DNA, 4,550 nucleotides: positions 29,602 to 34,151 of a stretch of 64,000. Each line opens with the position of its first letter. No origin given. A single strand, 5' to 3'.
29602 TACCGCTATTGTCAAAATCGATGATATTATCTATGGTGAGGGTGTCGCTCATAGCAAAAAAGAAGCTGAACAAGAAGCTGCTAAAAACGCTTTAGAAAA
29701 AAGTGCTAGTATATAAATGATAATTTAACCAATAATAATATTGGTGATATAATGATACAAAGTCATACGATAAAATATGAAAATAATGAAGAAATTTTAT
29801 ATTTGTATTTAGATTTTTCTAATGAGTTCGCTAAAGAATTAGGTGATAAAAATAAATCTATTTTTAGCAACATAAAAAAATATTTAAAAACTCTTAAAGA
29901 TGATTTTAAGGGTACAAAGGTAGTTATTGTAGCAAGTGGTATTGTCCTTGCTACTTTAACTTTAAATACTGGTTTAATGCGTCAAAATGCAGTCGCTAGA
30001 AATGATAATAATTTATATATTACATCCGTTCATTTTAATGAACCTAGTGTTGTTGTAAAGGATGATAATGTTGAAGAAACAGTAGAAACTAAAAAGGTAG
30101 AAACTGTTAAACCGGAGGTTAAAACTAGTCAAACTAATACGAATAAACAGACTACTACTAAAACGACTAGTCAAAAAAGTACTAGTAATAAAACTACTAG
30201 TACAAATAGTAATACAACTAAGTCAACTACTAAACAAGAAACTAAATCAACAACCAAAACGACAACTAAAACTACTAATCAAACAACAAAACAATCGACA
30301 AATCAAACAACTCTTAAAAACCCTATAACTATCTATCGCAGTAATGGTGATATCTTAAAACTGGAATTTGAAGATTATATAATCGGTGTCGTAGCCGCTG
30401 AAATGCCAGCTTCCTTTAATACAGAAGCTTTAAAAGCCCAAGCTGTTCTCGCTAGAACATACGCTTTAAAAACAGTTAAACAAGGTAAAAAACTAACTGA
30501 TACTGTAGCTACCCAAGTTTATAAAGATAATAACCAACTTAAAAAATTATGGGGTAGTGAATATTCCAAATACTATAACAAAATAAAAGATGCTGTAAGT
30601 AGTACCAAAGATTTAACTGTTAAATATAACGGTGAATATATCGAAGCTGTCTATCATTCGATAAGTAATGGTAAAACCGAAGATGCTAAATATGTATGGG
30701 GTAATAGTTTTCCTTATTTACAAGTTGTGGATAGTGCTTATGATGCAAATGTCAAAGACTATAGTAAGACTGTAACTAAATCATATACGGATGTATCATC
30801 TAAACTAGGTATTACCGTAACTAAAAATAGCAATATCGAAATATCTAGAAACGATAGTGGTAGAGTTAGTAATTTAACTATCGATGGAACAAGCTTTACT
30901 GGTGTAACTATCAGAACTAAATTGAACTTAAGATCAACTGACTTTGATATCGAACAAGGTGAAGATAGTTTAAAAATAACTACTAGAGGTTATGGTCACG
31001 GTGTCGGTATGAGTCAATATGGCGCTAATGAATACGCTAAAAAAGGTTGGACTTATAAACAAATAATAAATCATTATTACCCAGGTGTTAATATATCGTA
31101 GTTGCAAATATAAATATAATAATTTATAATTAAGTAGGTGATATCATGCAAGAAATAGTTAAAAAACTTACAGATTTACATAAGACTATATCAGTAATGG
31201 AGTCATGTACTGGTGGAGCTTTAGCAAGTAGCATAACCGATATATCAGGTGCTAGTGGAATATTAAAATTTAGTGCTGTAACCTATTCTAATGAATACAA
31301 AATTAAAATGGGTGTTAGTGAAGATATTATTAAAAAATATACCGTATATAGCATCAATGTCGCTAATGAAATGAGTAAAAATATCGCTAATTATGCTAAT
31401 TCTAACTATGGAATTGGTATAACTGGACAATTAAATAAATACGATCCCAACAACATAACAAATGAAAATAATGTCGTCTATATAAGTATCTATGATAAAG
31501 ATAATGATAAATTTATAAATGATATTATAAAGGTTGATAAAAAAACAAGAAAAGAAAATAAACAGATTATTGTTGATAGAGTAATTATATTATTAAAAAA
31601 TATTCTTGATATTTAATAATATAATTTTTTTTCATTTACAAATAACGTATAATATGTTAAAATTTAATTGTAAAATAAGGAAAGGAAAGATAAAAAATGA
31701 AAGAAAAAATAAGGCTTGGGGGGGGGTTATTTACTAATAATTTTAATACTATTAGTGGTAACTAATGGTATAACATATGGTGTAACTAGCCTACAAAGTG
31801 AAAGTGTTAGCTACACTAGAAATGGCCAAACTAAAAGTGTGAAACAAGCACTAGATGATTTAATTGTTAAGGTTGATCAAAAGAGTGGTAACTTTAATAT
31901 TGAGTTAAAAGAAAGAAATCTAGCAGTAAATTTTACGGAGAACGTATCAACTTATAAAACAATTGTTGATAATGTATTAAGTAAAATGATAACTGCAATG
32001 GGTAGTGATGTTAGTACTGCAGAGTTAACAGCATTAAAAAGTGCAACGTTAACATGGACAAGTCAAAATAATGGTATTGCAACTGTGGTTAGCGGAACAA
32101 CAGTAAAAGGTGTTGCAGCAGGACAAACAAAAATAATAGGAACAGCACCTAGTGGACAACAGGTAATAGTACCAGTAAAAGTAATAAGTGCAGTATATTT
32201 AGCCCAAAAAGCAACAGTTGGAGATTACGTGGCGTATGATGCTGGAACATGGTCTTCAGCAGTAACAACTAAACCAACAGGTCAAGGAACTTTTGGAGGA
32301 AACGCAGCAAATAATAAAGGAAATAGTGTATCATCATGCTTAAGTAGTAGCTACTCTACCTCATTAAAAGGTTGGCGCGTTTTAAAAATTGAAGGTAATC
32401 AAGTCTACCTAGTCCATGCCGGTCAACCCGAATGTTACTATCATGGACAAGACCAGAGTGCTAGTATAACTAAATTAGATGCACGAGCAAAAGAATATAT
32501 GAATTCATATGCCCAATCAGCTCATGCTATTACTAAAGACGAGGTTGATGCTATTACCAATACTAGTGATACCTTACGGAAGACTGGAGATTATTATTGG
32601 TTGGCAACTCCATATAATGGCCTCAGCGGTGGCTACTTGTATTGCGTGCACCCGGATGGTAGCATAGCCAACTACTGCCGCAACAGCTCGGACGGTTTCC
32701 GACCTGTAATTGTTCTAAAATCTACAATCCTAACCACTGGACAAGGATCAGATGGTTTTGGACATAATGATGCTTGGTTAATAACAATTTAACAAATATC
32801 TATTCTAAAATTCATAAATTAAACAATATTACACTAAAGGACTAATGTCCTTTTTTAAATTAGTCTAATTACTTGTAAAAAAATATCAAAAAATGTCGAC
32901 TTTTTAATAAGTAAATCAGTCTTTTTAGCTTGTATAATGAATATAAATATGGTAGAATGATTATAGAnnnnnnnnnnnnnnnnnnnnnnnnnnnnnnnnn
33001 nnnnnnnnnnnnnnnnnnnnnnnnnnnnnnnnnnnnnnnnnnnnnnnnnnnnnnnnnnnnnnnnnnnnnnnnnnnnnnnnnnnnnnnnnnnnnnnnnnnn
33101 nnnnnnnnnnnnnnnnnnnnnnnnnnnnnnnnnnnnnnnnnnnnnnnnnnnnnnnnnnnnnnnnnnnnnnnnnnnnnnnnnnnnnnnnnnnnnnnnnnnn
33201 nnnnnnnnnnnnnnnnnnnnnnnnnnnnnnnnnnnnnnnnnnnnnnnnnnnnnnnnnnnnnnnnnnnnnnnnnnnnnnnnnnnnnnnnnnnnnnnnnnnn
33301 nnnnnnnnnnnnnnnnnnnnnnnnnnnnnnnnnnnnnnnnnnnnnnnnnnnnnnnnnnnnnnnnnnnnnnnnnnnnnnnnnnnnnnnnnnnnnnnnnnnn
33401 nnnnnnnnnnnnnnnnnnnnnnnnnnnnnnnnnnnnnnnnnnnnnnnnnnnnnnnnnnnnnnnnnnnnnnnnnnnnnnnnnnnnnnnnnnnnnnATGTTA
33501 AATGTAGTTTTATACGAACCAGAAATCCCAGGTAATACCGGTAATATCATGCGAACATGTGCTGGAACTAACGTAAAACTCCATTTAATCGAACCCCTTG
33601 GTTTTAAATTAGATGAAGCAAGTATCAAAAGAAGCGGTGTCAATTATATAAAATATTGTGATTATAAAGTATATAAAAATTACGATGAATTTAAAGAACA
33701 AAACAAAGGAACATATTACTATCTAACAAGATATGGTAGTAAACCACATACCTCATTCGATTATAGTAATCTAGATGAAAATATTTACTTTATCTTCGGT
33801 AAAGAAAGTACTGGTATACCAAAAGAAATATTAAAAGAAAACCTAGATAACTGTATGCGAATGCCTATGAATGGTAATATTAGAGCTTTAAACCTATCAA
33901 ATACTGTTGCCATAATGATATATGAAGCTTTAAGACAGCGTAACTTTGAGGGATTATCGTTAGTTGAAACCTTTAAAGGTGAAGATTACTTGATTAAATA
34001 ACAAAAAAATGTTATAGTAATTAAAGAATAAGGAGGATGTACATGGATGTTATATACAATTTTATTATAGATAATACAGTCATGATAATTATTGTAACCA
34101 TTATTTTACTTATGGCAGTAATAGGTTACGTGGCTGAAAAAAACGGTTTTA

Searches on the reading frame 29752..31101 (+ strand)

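Call 7: search_protein_families(library=pfam, proteins=[window:29752-31101:+], max_evalue=0.01)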
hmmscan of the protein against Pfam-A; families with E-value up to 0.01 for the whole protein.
window:29752-31101:+ (449 aa): 1 family
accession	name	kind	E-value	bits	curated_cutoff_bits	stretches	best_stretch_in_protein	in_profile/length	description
PF08486.15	SpoIID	-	5.6e-24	85.1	23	1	201-292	8-97/97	Stage II sporulation protein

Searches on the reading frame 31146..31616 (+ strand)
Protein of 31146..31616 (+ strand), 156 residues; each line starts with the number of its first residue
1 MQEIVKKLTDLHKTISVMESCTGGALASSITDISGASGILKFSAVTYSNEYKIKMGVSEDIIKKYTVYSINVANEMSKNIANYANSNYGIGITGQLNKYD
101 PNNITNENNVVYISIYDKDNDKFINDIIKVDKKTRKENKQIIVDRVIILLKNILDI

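Call 7: search_protein_families(library=pfam, proteins=[window:31146-31616:+], max_evalue=0.01)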
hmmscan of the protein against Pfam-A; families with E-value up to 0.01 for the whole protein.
window:31146-31616:+ (156 aa): 1 family
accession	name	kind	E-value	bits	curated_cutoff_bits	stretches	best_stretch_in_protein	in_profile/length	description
PF02464.23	CinA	-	1.9e-27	96.2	23.5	1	2-152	6-153/155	Competence-damaged protein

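Call 20: find_encoding_contigs(protein=window:31146-31616:+, flank=2500, max_places=10)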
Protein window:31146-31616:+ (156 aa): 3 contigs read that carry it; 3 places shown.
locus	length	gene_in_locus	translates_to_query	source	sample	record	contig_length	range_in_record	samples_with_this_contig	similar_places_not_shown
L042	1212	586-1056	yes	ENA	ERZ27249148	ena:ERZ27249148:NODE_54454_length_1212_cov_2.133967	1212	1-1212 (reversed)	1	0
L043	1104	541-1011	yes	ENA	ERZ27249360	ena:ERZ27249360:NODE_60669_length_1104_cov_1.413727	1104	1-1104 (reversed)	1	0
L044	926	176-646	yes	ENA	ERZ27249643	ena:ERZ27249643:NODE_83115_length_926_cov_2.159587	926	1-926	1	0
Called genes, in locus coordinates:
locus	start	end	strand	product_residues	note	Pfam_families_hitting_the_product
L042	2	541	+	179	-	?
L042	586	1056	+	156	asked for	PF02464:CinA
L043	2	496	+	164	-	?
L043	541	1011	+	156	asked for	PF02464:CinA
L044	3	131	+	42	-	?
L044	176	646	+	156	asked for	PF02464:CinA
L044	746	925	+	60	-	?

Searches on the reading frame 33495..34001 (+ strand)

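Call 7: search_protein_families(library=pfam, proteins=[window:33495-34001:+], max_evalue=0.01)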
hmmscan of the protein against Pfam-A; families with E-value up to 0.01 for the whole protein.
window:33495-34001:+ (168 aa): 1 family
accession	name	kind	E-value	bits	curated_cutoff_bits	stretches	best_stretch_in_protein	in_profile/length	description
PF00588.24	SpoU_methylase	-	3.4e-32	111.9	29.7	1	2-143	2-142/142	SpoU rRNA Methylase family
